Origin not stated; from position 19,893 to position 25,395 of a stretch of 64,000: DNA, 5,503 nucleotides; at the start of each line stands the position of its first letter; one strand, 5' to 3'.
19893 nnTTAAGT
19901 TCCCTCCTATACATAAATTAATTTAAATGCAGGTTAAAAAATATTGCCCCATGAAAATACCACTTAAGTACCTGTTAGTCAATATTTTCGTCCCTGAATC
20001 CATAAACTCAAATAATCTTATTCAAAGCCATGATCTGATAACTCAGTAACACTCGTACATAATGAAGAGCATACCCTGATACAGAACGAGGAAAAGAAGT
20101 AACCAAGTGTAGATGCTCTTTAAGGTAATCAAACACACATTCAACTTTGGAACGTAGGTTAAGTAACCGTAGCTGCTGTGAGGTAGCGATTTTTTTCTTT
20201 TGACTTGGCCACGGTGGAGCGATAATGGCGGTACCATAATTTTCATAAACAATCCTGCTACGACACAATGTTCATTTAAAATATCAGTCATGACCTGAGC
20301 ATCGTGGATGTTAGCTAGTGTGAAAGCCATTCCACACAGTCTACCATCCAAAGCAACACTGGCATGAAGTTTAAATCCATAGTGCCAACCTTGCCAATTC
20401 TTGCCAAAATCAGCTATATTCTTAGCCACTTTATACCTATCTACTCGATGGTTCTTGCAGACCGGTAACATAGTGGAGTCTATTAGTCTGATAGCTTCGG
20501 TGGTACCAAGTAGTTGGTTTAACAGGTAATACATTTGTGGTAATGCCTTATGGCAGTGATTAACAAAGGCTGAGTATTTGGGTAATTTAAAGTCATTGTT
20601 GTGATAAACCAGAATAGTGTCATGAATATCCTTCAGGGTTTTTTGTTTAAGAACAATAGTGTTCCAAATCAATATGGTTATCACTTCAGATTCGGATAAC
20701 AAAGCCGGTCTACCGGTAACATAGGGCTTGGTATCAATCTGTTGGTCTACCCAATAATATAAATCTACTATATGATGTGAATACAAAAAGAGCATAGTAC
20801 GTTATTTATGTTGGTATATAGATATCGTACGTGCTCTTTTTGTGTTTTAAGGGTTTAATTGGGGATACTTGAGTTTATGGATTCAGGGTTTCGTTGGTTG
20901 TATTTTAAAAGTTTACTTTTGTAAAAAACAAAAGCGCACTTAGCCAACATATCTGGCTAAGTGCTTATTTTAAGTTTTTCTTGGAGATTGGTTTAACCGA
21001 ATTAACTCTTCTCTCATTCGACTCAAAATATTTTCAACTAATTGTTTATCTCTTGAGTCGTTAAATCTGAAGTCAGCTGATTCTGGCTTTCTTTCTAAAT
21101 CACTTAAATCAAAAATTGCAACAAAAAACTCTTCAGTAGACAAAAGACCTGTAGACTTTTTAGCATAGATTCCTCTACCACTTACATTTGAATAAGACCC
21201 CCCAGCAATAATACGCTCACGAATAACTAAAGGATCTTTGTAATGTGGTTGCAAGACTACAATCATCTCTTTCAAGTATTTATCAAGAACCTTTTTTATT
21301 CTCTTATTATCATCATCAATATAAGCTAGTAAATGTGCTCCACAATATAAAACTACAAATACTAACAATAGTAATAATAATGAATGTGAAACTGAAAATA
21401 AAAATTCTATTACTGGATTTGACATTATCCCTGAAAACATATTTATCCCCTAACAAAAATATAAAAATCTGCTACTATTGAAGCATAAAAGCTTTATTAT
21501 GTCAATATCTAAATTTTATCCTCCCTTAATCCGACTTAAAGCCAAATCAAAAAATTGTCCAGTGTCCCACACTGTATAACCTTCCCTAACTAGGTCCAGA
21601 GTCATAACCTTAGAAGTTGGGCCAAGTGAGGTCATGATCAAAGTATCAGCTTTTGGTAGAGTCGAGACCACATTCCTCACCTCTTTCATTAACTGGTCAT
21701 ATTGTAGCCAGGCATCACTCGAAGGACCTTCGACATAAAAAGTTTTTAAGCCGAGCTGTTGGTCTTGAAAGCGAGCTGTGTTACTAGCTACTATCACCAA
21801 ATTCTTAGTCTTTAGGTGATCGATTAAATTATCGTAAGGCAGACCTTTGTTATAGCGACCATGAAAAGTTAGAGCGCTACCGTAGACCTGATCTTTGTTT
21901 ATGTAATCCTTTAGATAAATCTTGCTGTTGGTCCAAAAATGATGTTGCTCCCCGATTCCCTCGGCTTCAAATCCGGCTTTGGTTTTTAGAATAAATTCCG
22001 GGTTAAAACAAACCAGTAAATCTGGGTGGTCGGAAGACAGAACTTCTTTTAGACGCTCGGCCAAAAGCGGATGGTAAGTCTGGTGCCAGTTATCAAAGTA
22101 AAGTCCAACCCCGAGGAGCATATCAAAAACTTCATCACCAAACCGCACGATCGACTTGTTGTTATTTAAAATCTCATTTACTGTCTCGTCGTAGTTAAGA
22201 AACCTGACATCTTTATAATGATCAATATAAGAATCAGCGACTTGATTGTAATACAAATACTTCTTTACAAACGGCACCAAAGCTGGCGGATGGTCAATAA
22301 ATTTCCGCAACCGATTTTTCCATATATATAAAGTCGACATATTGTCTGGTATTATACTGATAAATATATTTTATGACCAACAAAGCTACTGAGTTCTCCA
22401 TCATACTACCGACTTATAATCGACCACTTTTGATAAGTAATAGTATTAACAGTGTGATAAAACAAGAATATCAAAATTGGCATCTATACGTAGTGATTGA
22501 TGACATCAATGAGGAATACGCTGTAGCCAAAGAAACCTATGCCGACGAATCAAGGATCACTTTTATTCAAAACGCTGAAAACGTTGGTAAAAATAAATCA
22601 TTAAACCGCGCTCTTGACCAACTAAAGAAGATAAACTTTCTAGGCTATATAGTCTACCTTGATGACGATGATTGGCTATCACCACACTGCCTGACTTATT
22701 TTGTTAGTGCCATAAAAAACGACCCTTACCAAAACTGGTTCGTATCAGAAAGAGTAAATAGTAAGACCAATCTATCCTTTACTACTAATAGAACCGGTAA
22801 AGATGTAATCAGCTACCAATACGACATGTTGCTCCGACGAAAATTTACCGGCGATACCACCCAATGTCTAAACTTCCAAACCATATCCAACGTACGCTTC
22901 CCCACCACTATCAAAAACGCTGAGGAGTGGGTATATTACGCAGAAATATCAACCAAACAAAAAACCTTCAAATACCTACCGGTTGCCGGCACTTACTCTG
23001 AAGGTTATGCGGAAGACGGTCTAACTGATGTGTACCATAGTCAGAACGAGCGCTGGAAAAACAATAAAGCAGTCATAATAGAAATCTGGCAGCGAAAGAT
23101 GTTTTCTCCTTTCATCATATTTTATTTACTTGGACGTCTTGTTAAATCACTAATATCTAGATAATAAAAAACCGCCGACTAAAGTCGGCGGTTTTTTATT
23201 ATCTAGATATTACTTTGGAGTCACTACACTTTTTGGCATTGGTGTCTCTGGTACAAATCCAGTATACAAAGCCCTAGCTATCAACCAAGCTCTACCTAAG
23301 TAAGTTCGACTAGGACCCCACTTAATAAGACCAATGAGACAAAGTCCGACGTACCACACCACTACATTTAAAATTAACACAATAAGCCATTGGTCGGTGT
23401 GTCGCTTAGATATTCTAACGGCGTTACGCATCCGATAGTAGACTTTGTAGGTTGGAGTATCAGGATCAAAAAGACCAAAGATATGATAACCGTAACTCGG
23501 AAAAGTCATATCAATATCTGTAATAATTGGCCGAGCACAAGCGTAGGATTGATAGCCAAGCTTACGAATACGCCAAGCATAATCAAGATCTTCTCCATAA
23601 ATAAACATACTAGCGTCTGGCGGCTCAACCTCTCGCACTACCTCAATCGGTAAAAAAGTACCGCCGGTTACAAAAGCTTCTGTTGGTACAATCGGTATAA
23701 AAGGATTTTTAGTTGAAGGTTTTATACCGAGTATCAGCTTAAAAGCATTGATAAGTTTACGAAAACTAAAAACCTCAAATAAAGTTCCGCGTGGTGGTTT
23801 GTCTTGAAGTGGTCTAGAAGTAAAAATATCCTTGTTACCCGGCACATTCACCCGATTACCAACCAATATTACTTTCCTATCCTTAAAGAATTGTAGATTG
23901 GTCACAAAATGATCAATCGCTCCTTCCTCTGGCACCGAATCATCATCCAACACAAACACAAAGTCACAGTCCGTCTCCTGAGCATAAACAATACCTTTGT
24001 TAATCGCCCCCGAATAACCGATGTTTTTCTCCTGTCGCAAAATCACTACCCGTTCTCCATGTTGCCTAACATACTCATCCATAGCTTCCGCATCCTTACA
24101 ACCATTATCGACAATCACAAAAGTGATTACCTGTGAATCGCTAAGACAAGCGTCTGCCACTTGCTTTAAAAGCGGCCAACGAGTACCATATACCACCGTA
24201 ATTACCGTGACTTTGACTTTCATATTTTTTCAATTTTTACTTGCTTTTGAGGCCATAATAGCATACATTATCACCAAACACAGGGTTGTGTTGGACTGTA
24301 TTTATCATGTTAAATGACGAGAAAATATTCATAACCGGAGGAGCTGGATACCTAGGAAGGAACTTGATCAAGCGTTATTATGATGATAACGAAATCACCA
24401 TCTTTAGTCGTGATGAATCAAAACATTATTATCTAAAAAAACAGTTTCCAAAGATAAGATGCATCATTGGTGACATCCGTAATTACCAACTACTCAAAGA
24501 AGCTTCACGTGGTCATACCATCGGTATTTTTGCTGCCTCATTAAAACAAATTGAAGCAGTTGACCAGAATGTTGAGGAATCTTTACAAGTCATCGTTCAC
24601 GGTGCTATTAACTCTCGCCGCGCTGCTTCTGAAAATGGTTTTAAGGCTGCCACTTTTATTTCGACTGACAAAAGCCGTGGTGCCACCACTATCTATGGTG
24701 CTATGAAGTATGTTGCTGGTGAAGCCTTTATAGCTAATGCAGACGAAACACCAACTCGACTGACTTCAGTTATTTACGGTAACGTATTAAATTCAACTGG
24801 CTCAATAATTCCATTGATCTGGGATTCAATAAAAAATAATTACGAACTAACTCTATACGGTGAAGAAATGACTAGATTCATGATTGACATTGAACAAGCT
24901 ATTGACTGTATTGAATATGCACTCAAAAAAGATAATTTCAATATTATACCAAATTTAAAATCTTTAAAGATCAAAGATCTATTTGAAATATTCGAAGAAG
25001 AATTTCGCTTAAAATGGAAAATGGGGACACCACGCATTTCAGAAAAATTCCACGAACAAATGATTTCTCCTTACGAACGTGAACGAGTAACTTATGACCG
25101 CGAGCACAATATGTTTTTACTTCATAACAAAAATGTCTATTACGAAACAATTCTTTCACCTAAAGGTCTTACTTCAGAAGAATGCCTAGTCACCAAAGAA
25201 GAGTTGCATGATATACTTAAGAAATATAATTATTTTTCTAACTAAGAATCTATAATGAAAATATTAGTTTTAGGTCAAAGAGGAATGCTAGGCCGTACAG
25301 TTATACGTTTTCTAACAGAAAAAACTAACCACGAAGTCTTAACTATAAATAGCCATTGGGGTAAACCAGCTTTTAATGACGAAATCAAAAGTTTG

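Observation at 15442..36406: Large surface-glycan locus: Wzy_C-TPR membrane protein, flippase and a 15-kb GT/sugar-modification block with two GT-D (DUF1792)-like paralogues. Candidate protein O-glycosylation system.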

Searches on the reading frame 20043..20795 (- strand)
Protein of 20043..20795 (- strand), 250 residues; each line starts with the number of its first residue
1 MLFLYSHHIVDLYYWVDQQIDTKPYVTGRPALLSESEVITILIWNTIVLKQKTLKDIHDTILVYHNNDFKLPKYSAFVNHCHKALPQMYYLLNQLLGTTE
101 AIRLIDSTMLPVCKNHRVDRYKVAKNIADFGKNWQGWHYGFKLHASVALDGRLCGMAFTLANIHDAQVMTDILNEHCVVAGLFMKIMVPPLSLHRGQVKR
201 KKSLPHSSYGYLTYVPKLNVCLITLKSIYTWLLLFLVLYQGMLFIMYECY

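Call 3: search_protein_families(library=pfam, proteins=[window:20043-20795:-], max_evalue=0.01)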
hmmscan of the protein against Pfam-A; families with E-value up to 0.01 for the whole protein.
window:20043-20795:- (250 aa): 2 families
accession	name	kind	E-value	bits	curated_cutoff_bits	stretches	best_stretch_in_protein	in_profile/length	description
PF13612.12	DDE_Tnp_1_3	-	3e-19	70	27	1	97-174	2-79/155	Transposase DDE domain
PF01609.27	DDE_Tnp_1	-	6.1e-08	33.1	23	1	100-175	4-71/200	Transposase DDE domain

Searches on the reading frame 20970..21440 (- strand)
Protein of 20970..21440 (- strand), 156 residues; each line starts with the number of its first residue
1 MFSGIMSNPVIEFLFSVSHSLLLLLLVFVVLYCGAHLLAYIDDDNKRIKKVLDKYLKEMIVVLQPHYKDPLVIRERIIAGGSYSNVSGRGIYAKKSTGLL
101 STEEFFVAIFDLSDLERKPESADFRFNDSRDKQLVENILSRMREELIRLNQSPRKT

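Call 3: search_protein_families(library=pfam, proteins=[window:20970-21440:-], max_evalue=0.01)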
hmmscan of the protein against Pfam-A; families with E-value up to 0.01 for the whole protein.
window:20970-21440:- (156 aa): 0 families

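Call 12: search_protein_families(library=ncbifam, proteins=[window:20970-21440:-], max_evalue=0.01)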
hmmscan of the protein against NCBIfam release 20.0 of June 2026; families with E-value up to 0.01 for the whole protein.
window:20970-21440:- (156 aa): 0 families

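Call 28: search_protein_families(library=pfam, proteins=[window:20970-21440:-], max_evalue=5)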
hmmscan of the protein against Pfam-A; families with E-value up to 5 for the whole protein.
window:20970-21440:- (156 aa): 0 families

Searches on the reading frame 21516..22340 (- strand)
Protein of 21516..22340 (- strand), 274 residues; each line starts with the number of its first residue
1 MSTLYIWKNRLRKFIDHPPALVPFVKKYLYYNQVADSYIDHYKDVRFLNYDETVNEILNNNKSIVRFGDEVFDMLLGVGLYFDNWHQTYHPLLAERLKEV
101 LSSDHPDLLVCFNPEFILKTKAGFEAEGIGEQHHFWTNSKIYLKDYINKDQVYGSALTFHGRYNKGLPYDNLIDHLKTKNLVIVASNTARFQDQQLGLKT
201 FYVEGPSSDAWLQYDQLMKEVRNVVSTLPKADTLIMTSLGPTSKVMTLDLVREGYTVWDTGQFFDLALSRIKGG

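Call 3: search_protein_families(library=pfam, proteins=[window:21516-22340:-], max_evalue=0.01)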
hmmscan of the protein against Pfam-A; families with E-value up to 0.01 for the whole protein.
window:21516-22340:- (274 aa): 1 family
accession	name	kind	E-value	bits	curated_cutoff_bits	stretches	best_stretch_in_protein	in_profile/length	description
PF08759.17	GT-D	-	5.3e-19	69.3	27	1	64-262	1-199/225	Glycosyltransferase GT-D fold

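Call 47: search_protein_families(library=ncbifam, proteins=[window:21516-22340:-], max_evalue=0.001)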
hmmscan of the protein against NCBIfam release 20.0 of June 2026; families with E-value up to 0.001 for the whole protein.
window:21516-22340:- (274 aa): 1 family
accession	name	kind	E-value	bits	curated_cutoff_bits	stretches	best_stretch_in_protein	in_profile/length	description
TIGR03728.1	glyco_access_1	hypoth_equivalog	9.5e-23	81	290.75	1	49-262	3-216/265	SP_1767 family glycosyltransferase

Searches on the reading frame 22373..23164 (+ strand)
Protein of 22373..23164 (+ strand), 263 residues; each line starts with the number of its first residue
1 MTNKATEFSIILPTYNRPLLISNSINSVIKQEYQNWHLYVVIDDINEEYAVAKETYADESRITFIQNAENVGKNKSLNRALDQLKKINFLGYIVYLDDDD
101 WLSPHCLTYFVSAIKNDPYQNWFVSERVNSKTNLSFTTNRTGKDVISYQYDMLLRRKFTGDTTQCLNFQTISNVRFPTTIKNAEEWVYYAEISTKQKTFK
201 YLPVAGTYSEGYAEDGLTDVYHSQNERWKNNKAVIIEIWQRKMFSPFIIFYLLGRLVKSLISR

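Call 3: search_protein_families(library=pfam, proteins=[window:22373-23164:+], max_evalue=0.01)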
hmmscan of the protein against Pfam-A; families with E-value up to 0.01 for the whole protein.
window:22373-23164:+ (263 aa): 3 families
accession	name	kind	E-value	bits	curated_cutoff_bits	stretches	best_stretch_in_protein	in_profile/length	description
PF00535.33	Glycos_transf_2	-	2.7e-21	76.7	23.3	1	9-141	1-131/168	Glycosyl transferase family 2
PF13641.12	Glyco_tranf_2_3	-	3.3e-10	40.8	27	1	8-162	3-144/230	Glycosyltransferase like family 2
PF13632.12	Glyco_trans_2_3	-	0.0032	17.7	27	0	92-260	1-176/198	Glycosyl transferase family group 2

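Call 47: search_protein_families(library=ncbifam, proteins=[window:22373-23164:+], max_evalue=0.001)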
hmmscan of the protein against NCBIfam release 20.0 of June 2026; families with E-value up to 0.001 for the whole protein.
window:22373-23164:+ (263 aa): 14 families
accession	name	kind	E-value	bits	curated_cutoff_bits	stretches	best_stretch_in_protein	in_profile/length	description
NF050050.1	ProtGlycPglI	equivalog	1.8e-15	57.1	500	1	7-184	3-178/306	GalNAc(5)-diNAcBac-PP-undecaprenol beta-1,3-glucosyltransferase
NF047683.1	TeichurnBiosyTuaG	equivalog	1.9e-15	57.2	400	1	1-183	1-177/252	teichuronic acid biosynthesis protein TuaG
NF007453.0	PRK10018.1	equivalog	3.6e-13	49.8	382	1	3-115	3-112/280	colanic acid biosynthesis glycosyltransferase WcaA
TIGR04017.1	WcaA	equivalog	3e-12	46.8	495.75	1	8-113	7-109/279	colanic acid biosynthesis glycosyltransferase WcaA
TIGR03937.1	PgaC_IcaA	equivalog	1.4e-11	44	422.3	1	4-119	43-155/407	poly-beta-1,6-N-acetyl-D-glucosamine synthase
NF053739.1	GlytfEpsEBac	equivalog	5.8e-10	38.6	450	1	8-101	3-94/265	glycosyltransferase EpsE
TIGR04242.1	nodulat_NodC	equivalog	3.9e-08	32.7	550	1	5-108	47-150/395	chitooligosaccharide synthase NodC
NF041394.1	GtaseAglG_Halo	equivalog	2.5e-07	30.3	440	1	20-102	17-95/304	glucosyl-dolichyl phosphate glucuronosyltransferase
NF038299.1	EPS_HpsN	equivalog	8.2e-07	28.3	425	1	8-134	3-125/317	hormogonium polysaccharide biosynthesis glycosyltransferase HpsN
NF007482.0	PRK10073.1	equivalog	1.8e-06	27.2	423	1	1-111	1-107/334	glycosyltransferase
NF041875.1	EPS_EpsD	equivalog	3.3e-06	26.7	370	1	9-110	2-100/325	exopolysaccharide biosynthesis glycosyltransferase EpsD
TIGR03111.1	glyc2_xrt_Gpos1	hypoth_equivalog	2.2e-05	23.4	363.95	1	5-119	48-161/439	TIGR03111 family XrtG-associated glycosyltransferase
NF041865.1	EpsU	equivalog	3.5e-05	23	700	1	5-115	38-148/394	exopolysaccharide biosynthesis GT2 family glycosyltransferase EpsU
TIGR04440.1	glyco_TIGR04440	domain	0.00021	21.1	70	1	8-118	2-110/215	TIGR00180 family glycosyltransferase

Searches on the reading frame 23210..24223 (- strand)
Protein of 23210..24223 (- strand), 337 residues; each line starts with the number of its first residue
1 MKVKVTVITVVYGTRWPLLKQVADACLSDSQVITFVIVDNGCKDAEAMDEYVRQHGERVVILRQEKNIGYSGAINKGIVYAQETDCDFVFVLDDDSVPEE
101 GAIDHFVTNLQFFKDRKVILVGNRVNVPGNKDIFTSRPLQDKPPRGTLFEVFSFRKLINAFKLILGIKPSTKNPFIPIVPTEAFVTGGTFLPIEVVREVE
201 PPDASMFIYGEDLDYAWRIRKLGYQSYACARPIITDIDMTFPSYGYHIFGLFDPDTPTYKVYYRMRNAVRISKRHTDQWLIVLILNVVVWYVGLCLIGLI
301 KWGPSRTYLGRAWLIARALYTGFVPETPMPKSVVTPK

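Call 3: search_protein_families(library=pfam, proteins=[window:23210-24223:-], max_evalue=0.01)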
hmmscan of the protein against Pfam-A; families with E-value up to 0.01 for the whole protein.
window:23210-24223:- (337 aa): 3 families
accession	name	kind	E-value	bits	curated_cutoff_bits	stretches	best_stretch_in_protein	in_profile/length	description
PF00535.33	Glycos_transf_2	-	5.5e-13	49.6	23.3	1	6-138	1-129/168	Glycosyl transferase family 2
PF13641.12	Glyco_tranf_2_3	-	6.6e-09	36.5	27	1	29-127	28-125/230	Glycosyltransferase like family 2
PF13632.12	Glyco_trans_2_3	-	0.0018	18.6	27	0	184-232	72-119/198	Glycosyl transferase family group 2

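Call 47: search_protein_families(library=ncbifam, proteins=[window:23210-24223:-], max_evalue=0.001)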
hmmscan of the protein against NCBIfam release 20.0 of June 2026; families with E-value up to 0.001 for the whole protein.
window:23210-24223:- (337 aa): 6 families
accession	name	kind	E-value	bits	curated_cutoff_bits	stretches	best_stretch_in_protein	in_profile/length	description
TIGR01556.1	rhamnosyltran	subfamily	1.8e-16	60.2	200.55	1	30-123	19-110/281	rhamnosyltransferase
NF050113.1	gal_furan_GlfT1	equivalog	2.4e-10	40.2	330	1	10-103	5-97/290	galactofuranosyltransferase GlfT1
TIGR03965.1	mycofact_glyco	equivalog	2.5e-09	36.5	280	1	26-128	96-194/467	mycofactocin biosynthesis glycosyltransferase MftF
NF041875.1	EPS_EpsD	equivalog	7.3e-06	25.6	370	1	33-120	31-113/325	exopolysaccharide biosynthesis glycosyltransferase EpsD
TIGR03937.1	PgaC_IcaA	equivalog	7.3e-06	25.2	422.3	1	32-111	74-151/407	poly-beta-1,6-N-acetyl-D-glucosamine synthase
NF041394.1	GtaseAglG_Halo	equivalog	0.00013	21.3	440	1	4-123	2-117/304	glucosyl-dolichyl phosphate glucuronosyltransferase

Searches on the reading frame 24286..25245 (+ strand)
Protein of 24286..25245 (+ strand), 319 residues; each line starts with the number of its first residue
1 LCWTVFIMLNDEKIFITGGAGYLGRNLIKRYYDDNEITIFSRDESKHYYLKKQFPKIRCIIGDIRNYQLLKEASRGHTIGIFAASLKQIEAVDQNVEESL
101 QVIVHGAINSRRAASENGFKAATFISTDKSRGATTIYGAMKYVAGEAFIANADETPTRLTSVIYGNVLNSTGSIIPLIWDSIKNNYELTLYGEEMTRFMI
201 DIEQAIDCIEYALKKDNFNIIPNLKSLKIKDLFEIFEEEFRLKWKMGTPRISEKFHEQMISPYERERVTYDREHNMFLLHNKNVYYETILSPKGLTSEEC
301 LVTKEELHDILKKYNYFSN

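Call 3: search_protein_families(library=pfam, proteins=[window:24286-25245:+], max_evalue=0.01)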
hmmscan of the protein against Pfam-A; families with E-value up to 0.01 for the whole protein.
window:24286-25245:+ (319 aa): 4 families
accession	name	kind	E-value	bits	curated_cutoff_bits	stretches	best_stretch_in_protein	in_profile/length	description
PF02719.21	Polysacc_synt_2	-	6.3e-43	147.5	20.2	1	14-268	1-282/293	Polysaccharide biosynthesis protein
PF01073.25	3Beta_HSD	-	7.3e-11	42.1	22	1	16-128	2-117/280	3-beta hydroxysteroid dehydrogenase/isomerase family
PF01370.27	Epimerase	-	4.5e-10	39.8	20.9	1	14-215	1-227/240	NAD dependent epimerase/dehydratase family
PF13460.12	NAD_binding_10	-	2.7e-05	24.6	27.2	1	18-127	1-98/184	NAD(P)H-binding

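Call 12: search_protein_families(library=ncbifam, proteins=[window:24286-25245:+], max_evalue=0.01)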
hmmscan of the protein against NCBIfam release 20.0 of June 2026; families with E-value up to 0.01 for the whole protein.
window:24286-25245:+ (319 aa): 18 families
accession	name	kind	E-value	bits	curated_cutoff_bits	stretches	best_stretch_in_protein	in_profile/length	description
TIGR03589.1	PseB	equivalog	3.2e-48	164.4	407.75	1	8-279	1-280/324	UDP-N-acetylglucosamine 4,6-dehydratase (inverting)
TIGR04130.1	FnlA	equivalog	8.5e-36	123.5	730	1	8-218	1-218/337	UDP-N-acetylglucosamine 4,6-dehydratase/5-epimerase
NF004849.1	PRK06200.1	equivalog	3.5e-09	36.2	330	1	8-74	3-71/269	3-(cis-5,6-dihydroxycyclohexa-1,3-dien-1-yl)propanoate dehydrogenase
NF042950.1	3PPDhyd_Dh_HcaB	equivalog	8.5e-06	25.3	450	1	8-73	3-70/269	3-phenylpropionate-dihydrodiol/cinnamic acid-dihydrodiol dehydrogenase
NF041293.1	G6PDh_Azf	equivalog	2.1e-05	24.1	400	1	11-134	2-122/252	NAD-dependent glucose-6-phosphate dehydrogenase Azf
TIGR03466.1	HpnA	hypoth_equivalog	7.3e-05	21.8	367.65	1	13-127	2-113/327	hopanoid-associated sugar epimerase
TIGR04180.1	EDH_00030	hypoth_equivalog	7.5e-05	21.9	475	1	14-143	1-131/297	NAD-dependent 4,6-dehydratase LegB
TIGR03325.1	BphB_TodD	equivalog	0.00017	20.9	459.85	1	8-75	2-71/263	cis-2,3-dihydrobiphenyl-2,3-diol dehydrogenase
NF042423.1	oxyalk_red_Shew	equivalog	0.0003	20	580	1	12-127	9-118/331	2-alkyl-3-oxoalkanoate reductase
NF043036.1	ErythonDh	equivalog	0.00055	19.2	325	1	13-82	2-79/321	D-erythronate dehydrogenase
TIGR01181.1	dTDP_gluc_dehyt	equivalog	0.0014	17.8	365.1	0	13-129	1-127/321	dTDP-glucose 4,6-dehydratase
TIGR01777.1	yfcH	hypoth_equivalog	0.0017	18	207.35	0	14-49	1-37/292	TIGR01777 family oxidoreductase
TIGR01179.1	galE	equivalog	0.0021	17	262.3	1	13-127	1-121/332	UDP-glucose 4-epimerase GalE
NF050030.1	thlkprotThyD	equivalog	0.0022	17.2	400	1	13-60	2-52/305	thylakoid membrane protein ThyD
NF005539.0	PRK07201.1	equivalog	0.0028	16.5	549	1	14-71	3-67/657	SDR family oxidoreductase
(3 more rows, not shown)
